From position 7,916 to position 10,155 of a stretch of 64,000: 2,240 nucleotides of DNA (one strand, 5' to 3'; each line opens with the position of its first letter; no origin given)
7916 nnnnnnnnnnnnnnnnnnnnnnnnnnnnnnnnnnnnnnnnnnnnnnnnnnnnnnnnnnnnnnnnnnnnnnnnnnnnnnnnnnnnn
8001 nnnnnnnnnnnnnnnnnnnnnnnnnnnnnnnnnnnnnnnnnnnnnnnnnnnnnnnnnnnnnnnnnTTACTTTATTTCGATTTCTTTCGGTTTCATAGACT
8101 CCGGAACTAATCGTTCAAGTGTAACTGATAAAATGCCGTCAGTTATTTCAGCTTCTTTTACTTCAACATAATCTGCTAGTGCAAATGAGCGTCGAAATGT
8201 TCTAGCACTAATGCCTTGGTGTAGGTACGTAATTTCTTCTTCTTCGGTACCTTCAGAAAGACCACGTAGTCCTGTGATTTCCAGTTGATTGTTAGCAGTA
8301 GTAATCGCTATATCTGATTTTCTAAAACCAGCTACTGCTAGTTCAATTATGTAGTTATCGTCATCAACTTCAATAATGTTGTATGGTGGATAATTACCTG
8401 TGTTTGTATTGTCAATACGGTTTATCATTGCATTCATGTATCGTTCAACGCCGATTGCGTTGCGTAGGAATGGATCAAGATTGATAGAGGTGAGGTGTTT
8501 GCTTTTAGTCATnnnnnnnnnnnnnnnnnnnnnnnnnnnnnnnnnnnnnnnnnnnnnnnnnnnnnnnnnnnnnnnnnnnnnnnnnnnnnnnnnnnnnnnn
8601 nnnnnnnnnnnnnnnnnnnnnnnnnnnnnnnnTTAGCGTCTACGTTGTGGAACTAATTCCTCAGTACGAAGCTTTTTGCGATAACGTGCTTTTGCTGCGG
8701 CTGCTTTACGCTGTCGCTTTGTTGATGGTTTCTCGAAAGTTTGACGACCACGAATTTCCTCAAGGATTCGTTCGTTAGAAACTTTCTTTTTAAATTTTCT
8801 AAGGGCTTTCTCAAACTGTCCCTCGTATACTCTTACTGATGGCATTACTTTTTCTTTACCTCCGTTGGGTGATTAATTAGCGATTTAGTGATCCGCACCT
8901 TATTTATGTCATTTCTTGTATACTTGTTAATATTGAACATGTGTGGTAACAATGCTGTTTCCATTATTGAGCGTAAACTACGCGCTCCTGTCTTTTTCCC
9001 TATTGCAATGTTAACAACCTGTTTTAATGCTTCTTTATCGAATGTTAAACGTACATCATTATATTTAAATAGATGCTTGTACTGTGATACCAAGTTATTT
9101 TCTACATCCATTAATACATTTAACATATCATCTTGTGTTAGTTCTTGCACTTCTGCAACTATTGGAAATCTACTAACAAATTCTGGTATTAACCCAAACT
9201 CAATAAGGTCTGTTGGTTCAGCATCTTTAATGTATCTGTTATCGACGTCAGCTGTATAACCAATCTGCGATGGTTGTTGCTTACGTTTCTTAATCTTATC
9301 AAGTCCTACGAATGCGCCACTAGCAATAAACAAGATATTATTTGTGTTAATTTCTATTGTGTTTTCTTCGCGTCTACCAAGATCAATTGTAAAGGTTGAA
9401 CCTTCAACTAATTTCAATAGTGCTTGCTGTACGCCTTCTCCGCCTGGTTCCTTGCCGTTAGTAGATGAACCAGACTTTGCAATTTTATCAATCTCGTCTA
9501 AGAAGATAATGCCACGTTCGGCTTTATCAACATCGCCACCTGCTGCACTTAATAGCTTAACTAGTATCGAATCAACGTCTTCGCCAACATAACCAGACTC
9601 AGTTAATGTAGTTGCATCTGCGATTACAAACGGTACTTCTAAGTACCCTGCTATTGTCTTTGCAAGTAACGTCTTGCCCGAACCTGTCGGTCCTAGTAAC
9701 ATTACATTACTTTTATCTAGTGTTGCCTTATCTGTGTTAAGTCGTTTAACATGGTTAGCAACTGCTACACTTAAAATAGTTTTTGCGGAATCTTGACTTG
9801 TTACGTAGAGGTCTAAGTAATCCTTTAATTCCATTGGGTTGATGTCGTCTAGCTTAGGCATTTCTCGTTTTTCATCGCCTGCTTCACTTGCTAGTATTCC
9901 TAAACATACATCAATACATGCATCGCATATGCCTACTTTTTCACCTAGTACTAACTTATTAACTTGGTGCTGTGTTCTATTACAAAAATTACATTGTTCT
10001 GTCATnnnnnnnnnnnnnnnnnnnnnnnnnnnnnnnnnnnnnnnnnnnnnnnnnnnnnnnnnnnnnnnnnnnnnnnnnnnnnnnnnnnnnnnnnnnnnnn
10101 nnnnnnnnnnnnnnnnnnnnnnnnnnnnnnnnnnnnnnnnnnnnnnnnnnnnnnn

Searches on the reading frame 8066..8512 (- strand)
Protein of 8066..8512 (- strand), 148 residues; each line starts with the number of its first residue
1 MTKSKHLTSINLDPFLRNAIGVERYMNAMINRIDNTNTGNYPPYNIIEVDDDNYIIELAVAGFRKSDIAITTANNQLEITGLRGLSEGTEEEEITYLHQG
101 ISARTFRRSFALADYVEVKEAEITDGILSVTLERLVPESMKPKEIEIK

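Call 9: search_protein_families(library=pfam, proteins=[window:8066-8512:-])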
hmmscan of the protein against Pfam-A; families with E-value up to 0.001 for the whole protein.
window:8066-8512:- (148 aa): 1 family
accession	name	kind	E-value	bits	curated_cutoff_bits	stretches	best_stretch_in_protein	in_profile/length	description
PF00011.27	HSP20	-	1.6e-17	63.9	20.8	1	47-148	2-102/102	Hsp20/alpha crystallin family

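Call 10: find_related_loci(query=window:8066-8512:-, collection=viral_contigs, flank=1500)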
Query window:8066-8512:- (148 aa) in viral_contigs; peptide patterns used: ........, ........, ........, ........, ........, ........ (x = any residue, [..] = any of these).
70 stretches matched a pattern; 7 encode a relative of the query (tblastn E <= 1e-3); 7 distinct loci.
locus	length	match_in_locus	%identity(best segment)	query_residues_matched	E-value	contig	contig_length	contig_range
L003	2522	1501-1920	53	4-147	1e-48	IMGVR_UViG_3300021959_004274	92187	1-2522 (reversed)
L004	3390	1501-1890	48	13-148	2e-37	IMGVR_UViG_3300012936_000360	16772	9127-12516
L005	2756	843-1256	43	2-147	9e-34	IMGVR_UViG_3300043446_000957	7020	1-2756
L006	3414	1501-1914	42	2-147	2e-33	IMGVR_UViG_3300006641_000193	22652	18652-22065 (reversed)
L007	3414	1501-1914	42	2-147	2e-33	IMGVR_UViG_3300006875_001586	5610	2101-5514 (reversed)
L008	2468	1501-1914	42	2-147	1e-33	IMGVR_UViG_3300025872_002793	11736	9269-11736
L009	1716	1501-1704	39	2-70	1e-12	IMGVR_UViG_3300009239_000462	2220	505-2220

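Call 11: search_dna_similar(query=window:8066-8512:-, collection=phages, mode=protein, max_rows=40)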
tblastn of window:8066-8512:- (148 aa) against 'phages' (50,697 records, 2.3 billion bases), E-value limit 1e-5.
Records with a match: 508; places in all: 514; records where one place covers at least 80% of the query: 407.
Best place of each record, by identity: <60% 508.
By first word of the organism name: Synechococcus 373; Cyanophage 66; Prochlorococcus 24; Pseudomonas 12; Marine 8; Pelagibacter 6; Methylophilales 4; Salmonella 3; Vibrio 3; Campylobacter 2; and 6 more.
By host as written in the record: - 182; Synechococcus 107; Synechococcus sp. 38; Synechococcus sp. WH7803 27; Synechococcus sp. WH8102 20; Synechococcus sp. MW02 18; Synechococcus sp. WH 7803 15; Parasynechococcus marenigrum WH 8102 7; and 40 more.
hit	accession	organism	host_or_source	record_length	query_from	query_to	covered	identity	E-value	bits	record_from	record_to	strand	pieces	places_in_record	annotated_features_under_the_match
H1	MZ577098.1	Methylophilales phage Melnitz-3 EXVC039M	Methylophilales_sp._H5P1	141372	1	140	95%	45.8%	2e-31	123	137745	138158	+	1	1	Hsp20/alpha crystallin family protein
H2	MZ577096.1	Methylophilales phage Melnitz-2 EXVC040M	Methylophilales_sp._H5P1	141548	1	140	95%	45.8%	2e-31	123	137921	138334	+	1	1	Hsp20/alpha crystallin family protein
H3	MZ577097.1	Methylophilales phage Melnitz EXVC044M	Methylophilales_sp._H5P1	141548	1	140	95%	45.8%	2e-31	123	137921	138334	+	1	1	Hsp20/alpha crystallin family protein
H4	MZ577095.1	Methylophilales phage Melnitz-1 EXVC043M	Methylophilales_sp._H5P1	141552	1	140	95%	45.8%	2e-31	123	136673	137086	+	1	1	Small heat shock protein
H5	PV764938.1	Sinorhizobium phage Phosso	Sinohrizobium meliloti NRRL L-50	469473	1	147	99%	40.6%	1e-25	106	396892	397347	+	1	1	small heat shock protein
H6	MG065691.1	Campylobacter phage A11a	Campylobacter jejuni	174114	7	147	95%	41.8%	9e-30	118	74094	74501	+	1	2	record has no annotation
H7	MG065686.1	Campylobacter phage A18a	Campylobacter jejuni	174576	7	147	95%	41.8%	9e-30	118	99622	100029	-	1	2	record has no annotation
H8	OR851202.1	Salmonella phage S.Kent 1-2-1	Salmonella enterica subsp. enterica ...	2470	7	147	95%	41.8%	2e-29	117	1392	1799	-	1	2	record has no annotation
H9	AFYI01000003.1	Salmonella enterica subsp. enterica serovar Infantis str. ...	Homo sapiens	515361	7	147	95%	41.8%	2e-29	117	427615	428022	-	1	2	Hsp20/alpha crystallin family protein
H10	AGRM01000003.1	Salmonella enterica subsp. houtenae str. ATCC BAA-1581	Homo sapiens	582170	7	147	95%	41.1%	6e-29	115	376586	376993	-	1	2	Hsp20/alpha crystallin family protein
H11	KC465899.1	Pelagibacter phage HTVC008M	Candidatus Pelagibacter ubique HTCC1062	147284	1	148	100%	38.9%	2e-26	108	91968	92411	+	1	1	heat shock protein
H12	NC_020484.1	Pelagibacter phage HTVC008M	Candidatus Pelagibacter ubique HTCC1062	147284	1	148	100%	38.9%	2e-26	108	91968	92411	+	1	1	Hsp20 heat shock protein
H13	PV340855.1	Synechococcus phage Sf-FR1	Synechococcus sp. WH8102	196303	12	148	93%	40.3%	4e-25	105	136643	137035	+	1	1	Hsp20 heat shock protein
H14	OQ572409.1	Pseudomonas phage Y7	Pseudomonas aeruginosa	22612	9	147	94%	39.6%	3e-27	111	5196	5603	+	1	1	record has no annotation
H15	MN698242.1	Pelagibacter phage HTVC103P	Candidatus Pelagibacter sp. HTCC7211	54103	1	138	93%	38.3%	3e-22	97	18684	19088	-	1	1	Hsp20 family protein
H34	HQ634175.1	Cyanophage P-RSM1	Prochlorococcus MIT9303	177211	4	147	97%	35.4%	3e-19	88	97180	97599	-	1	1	heat shock protein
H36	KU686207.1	Synechococcus phage S-CAM22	Synechococcus sp.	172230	1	148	100%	34.2%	2e-18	86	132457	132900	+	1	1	heat shock protein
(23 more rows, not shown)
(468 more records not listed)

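Call 15: get_annotated_region(hit=H1, flank=600)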
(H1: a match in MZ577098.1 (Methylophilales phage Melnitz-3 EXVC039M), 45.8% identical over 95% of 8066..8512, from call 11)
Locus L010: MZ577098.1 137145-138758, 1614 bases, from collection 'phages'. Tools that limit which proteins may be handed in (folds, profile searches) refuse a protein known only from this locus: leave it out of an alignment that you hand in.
description: Methylophilales phage Melnitz-3 EXVC039M, complete genome.
organism: Methylophilales phage Melnitz-3 EXVC039M (NCBI taxid 2832341)
taxonomy: Viruses; Duplodnaviria; Heunggongvirae; Uroviricota; Caudoviricetes; Kyanoviridae
host: Methylophilales_sp._H5P1; source: -; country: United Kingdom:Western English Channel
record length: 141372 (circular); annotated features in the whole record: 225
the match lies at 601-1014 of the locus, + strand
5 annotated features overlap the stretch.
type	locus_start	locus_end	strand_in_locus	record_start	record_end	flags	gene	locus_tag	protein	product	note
CDS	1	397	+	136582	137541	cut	-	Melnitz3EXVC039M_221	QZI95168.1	hypothetical protein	LGT_TIGR03299 phage/plasmid like protein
CDS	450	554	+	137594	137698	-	-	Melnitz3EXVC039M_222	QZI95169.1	hypothetical protein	-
CDS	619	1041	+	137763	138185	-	-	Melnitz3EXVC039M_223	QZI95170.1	Hsp20/alpha crystallin family protein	-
CDS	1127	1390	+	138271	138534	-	-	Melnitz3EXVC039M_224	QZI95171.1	hypothetical protein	-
CDS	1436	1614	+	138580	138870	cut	-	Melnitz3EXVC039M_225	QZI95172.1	protein of unknown function DUF3310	-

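Call 16: get_annotated_region(hit=H5, flank=600)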
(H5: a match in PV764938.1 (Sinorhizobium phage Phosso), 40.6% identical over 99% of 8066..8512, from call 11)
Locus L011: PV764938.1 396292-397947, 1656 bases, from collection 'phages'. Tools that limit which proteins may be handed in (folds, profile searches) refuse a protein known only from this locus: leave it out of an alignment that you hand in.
description: Sinorhizobium phage Phosso, complete genome.
organism: Sinorhizobium phage Phosso (NCBI taxid 3435197)
taxonomy: Viruses
host: Sinohrizobium meliloti NRRL L-50; source: soil; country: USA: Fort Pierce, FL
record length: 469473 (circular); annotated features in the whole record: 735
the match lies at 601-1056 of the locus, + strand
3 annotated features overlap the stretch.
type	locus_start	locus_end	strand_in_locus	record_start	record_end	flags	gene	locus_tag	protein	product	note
CDS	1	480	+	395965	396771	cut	-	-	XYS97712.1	hypothetical protein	558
CDS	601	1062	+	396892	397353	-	-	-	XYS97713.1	small heat shock protein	559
CDS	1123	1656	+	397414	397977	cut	-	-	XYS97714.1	thymidine kinase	560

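Call 17: get_annotated_region(hit=H11, flank=600)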
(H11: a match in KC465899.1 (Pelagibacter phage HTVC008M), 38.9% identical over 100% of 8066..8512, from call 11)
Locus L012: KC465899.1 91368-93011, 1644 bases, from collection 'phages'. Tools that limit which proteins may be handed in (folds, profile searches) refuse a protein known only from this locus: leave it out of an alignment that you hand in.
description: Pelagibacter phage HTVC008M, complete genome.
organism: Pelagibacter phage HTVC008M (NCBI taxid 1283076)
taxonomy: Viruses; Duplodnaviria; Heunggongvirae; Uroviricota; Caudoviricetes; Kyanoviridae
host: Candidatus Pelagibacter ubique HTCC1062; source: -; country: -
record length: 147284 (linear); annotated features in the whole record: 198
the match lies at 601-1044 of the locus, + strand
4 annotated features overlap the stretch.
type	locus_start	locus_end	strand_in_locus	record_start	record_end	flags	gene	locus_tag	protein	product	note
CDS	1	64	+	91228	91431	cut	-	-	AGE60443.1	30S ribosomal protein S21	-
CDS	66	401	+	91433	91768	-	-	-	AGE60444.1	hypothetical protein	-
CDS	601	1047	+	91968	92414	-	-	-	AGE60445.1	heat shock protein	-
CDS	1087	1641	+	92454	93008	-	-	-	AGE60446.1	putative 2OG-Fe(II) oxygenase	-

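Call 18: get_annotated_region(hit=H13, flank=600)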
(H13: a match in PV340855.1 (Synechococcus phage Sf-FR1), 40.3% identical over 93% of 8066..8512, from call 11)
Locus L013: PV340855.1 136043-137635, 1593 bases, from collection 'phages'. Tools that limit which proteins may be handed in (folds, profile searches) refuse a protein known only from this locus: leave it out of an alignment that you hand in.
description: Synechococcus phage Sf-FR1, complete genome.
organism: Synechococcus phage Sf-FR1 (NCBI taxid 3413218)
taxonomy: Viruses
host: Synechococcus sp. WH8102; source: Petrosia ficiformis pink cortex; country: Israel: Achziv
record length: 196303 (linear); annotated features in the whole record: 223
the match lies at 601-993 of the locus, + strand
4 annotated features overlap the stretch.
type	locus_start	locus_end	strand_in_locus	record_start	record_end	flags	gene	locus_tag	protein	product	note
CDS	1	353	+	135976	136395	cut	-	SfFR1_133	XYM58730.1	translation repressor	-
CDS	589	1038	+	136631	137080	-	-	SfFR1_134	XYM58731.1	Hsp20 heat shock protein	-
CDS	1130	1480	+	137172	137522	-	-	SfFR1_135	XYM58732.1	hypothetical protein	-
CDS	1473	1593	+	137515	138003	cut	-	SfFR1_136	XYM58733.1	hypothetical protein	-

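Call 19: get_annotated_region(hit=H15, flank=600)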
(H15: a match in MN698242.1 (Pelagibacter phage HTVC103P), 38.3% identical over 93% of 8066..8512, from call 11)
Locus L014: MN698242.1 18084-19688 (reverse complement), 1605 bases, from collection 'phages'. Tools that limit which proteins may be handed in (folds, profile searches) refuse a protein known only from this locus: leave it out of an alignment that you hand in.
description: Pelagibacter phage HTVC103P, complete genome.
organism: Pelagibacter phage HTVC103P (NCBI taxid 2686458)
taxonomy: Viruses; Duplodnaviria; Heunggongvirae; Uroviricota; Caudoviricetes
host: Candidatus Pelagibacter sp. HTCC7211; source: seawater; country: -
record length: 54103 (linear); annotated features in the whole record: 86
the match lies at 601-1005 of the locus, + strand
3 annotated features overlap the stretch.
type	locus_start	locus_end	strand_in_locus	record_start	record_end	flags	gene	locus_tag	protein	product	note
CDS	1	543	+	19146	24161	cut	-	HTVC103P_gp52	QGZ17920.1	hypothetical protein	-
CDS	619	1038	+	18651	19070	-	-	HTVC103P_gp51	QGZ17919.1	Hsp20 family protein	-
CDS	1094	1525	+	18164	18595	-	-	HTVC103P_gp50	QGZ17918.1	hypothetical protein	-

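Call 20: get_annotated_region(hit=H34, flank=600)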
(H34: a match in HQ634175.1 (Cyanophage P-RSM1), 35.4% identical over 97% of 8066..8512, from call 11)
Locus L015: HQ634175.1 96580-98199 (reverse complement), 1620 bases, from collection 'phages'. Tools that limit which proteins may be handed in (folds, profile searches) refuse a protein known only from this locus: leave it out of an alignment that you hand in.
description: Cyanophage P-RSM1 genomic sequence.
organism: Cyanophage P-RSM1 (NCBI taxid 536444)
taxonomy: Viruses; Duplodnaviria; Heunggongvirae; Uroviricota; Caudoviricetes; Kyanoviridae; Emcearvirus; Emcearvirus gerard
host: Prochlorococcus MIT9303; source: Red Sea; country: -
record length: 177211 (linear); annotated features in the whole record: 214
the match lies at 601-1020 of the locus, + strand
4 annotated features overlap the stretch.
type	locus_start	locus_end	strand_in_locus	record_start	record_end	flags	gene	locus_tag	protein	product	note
CDS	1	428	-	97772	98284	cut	-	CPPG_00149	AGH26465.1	hypothetical protein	-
CDS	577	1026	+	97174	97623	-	-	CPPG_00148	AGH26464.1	heat shock protein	-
CDS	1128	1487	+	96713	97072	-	-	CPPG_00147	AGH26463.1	hypothetical protein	-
CDS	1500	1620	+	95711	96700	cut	-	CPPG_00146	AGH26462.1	phosphate-binding protein PstS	-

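Call 21: get_annotated_region(hit=H36, flank=600)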
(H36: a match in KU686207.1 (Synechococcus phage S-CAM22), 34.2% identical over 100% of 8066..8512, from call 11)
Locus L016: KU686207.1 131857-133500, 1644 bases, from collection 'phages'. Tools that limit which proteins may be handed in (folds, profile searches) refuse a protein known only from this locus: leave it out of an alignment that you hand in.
description: Synechococcus phage S-CAM22 isolate 0210CC35, complete genome.
organism: Synechococcus phage S-CAM22 (NCBI taxid 1883365)
taxonomy: Viruses; Duplodnaviria; Heunggongvirae; Uroviricota; Caudoviricetes; Kyanoviridae; Alisovirus; Alisovirus socal22
host: Synechococcus sp.; source: -; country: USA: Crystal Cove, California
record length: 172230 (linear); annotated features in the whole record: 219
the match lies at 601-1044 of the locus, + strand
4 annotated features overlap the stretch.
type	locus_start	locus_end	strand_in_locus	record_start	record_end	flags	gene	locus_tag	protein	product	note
CDS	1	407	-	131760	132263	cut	-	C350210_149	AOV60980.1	OMP1 protein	-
CDS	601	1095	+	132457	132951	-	-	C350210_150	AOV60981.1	heat shock protein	-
CDS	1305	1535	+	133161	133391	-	-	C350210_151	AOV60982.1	hypothetical protein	overlaps another CDS with the same product name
CDS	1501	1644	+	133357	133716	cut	-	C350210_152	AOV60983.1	hypothetical protein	overlaps another CDS with the same product name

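Call 22: get_annotated_region(hit=H9, flank=600)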
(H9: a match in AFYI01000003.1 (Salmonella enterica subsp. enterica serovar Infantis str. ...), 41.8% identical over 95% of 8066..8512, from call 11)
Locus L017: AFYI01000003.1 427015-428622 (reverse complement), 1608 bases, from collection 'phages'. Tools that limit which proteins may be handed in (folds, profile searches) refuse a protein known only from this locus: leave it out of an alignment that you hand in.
description: Salmonella enterica subsp. enterica serovar Infantis str. SARB27 SEENIN0B_Contig0.3, whole genome shotgun sequence.
organism: Salmonella enterica subsp. enterica serovar Infantis str. SARB27 (NCBI taxid 596155)
taxonomy: Bacteria; Pseudomonadati; Pseudomonadota; Gammaproteobacteria; Enterobacterales; Enterobacteriaceae; Salmonella
host: Homo sapiens; source: -; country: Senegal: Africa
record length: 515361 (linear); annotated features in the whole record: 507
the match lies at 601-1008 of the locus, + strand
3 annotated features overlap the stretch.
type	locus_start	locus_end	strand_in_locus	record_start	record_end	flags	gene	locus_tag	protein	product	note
CDS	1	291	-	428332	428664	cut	-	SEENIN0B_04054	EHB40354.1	hypothetical protein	KEGG: hiq:CGSHiGG_06530 0.0029 aspartate-semialdehyde dehydrogenase; locus tag in AE006468 is STM3810; yidQ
CDS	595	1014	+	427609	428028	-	-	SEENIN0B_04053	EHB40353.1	Hsp20/alpha crystallin family protein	Psort location: Cytoplasmic, score: 9.97; locus tag in AE006468 is STM3809; ibpA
CDS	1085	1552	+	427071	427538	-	-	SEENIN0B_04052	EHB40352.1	Hsp20/alpha crystallin family protein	Psort location: Cytoplasmic, score: 9.26; locus tag in AE006468 is STM3808; ibpB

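Call 29: find_related_loci(query=window:8066-8512:-, collection=genome_contigs, flank=1000)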
Query window:8066-8512:- (148 aa) in genome_contigs; peptide patterns used: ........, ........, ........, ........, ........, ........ (x = any residue, [..] = any of these).
120 stretches matched a pattern; 5 encode a relative of the query (tblastn E <= 1e-3); 5 distinct loci.
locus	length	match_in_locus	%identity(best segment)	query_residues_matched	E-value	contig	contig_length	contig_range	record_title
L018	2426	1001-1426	46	1-147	1e-38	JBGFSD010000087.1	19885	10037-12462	MAG: Pseudomonadota bacterium isolate BA1A30.2019.Bin.81 NODE_1546_length_19885_cov_4.281573, whole genome shotgun seque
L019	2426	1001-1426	37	5-147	5e-19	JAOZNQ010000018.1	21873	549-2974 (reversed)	MAG: bacterium isolate GMC4.concoct.256_sub GMC4_2128_length_21873_cov_8.014988, whole genome shotgun sequence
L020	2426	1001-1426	33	5-147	2e-15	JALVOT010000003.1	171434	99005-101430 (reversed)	MAG: candidate division WOR-3 bacterium isolate A3_metabat1_scaf2bin.006 A3_NODE_15_length_171434_cov_74.790166, whole g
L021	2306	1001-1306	37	46-147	1e-12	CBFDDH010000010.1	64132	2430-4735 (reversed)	MAG TPA_asm: uncultured bacterium isolate SRR26215679_binner123_Refined_94 genome assembly, contig: ERZ25073473.85, whol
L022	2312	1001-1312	34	42-148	5e-12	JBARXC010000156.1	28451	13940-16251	MAG: bacterium isolate MFD12922_ilm_asm_bin33 k127_192603, whole genome shotgun sequence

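Call 37: find_related_loci(query=A1, collection=viral_contigs, flank=600)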
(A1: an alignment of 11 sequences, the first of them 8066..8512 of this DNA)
Query A1 (148 aa) in viral_contigs; peptide patterns used: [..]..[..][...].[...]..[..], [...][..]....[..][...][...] (x = any residue, [..] = any of these).
600 stretches matched a pattern (row limit reached: there are more); 599 encode a relative of the query (tblastn E <= 1e-3); the best 80 are kept; 80 distinct loci.
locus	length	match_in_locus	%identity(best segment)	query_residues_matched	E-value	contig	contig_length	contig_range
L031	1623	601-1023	56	7-148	2e-49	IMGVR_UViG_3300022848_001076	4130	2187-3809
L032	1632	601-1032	49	1-147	5e-44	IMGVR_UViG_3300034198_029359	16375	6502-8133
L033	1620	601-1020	51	1-147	1e-41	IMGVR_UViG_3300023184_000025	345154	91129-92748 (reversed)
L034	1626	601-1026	48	1-147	5e-41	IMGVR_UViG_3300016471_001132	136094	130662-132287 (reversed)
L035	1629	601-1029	42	3-148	4e-39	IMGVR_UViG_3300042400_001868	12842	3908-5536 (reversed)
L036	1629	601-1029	43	3-147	5e-39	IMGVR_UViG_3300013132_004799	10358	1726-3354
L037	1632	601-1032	42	1-148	6e-39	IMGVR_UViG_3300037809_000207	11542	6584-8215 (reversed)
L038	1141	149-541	50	17-148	2e-38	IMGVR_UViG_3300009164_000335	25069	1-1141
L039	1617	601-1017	45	6-147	6e-38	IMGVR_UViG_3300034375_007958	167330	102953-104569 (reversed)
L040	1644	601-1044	43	1-148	1e-36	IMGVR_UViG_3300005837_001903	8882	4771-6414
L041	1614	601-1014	45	7-147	1e-36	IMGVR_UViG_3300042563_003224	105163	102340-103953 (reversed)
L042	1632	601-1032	46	1-147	1e-36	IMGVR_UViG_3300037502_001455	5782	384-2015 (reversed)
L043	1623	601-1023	45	8-148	3e-36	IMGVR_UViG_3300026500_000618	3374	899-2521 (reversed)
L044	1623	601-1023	41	1-148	2e-36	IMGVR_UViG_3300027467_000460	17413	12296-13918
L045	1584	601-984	52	14-148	3e-36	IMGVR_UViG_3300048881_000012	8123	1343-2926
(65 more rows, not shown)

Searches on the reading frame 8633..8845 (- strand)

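Call 9: search_protein_families(library=pfam, proteins=[window:8633-8845:-])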
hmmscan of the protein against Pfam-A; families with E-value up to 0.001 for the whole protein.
window:8633-8845:- (70 aa): 1 family
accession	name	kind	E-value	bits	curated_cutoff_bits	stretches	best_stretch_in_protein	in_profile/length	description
PF01165.25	Ribosomal_S21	-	1.5e-15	57.1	27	1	3-55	1-54/55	Ribosomal protein S21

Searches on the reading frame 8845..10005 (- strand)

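Call 9: search_protein_families(library=pfam, proteins=[window:8845-10005:-])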
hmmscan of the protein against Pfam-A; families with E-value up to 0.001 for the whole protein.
window:8845-10005:- (386 aa): 11 families
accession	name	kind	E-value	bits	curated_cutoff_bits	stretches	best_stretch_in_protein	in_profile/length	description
PF07724.20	AAA_2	-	1.9e-32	113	27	1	98-283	3-166/166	AAA domain (Cdc48 subfamily)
PF00004.35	AAA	-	1.7e-17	64.6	21.2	1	101-229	1-107/131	ATPase family associated with various cellular activities (AAA)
PF06689.19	zf-C4_ClpX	-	1.3e-10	41.4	27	1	4-39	2-38/39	ClpX C4-type zinc finger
PF10431.15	ClpB_D2-small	-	2.9e-08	34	21.9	1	301-357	10-65/81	C-terminal, D2-small domain, of ClpB protein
PF01078.27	Mg_chelatase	-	1.6e-06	28.1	20.3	0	97-122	21-46/207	Magnesium chelatase, subunit ChlI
PF00158.32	Sigma54_activat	-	2e-06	28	20.2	1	91-177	15-107/168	Sigma-54 interaction domain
PF00493.29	MCM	-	1.5e-05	24.7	23.3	1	69-178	27-136/224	MCM P-loop domain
PF07728.20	AAA_5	-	2.1e-05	25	22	1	100-177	1-80/139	AAA domain (dynein-related subfamily)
PF05496.18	RuvB_N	-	3e-05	24.3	27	1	69-177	10-98/159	Holliday junction DNA helicase RuvB P-loop domain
PF01695.23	IstB_IS21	-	0.00036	20.6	24.1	0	84-119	78-113/238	IstB-like ATP binding protein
PF13173.12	AAA_14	-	0.00076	19.9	27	0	100-177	4-76/129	AAA domain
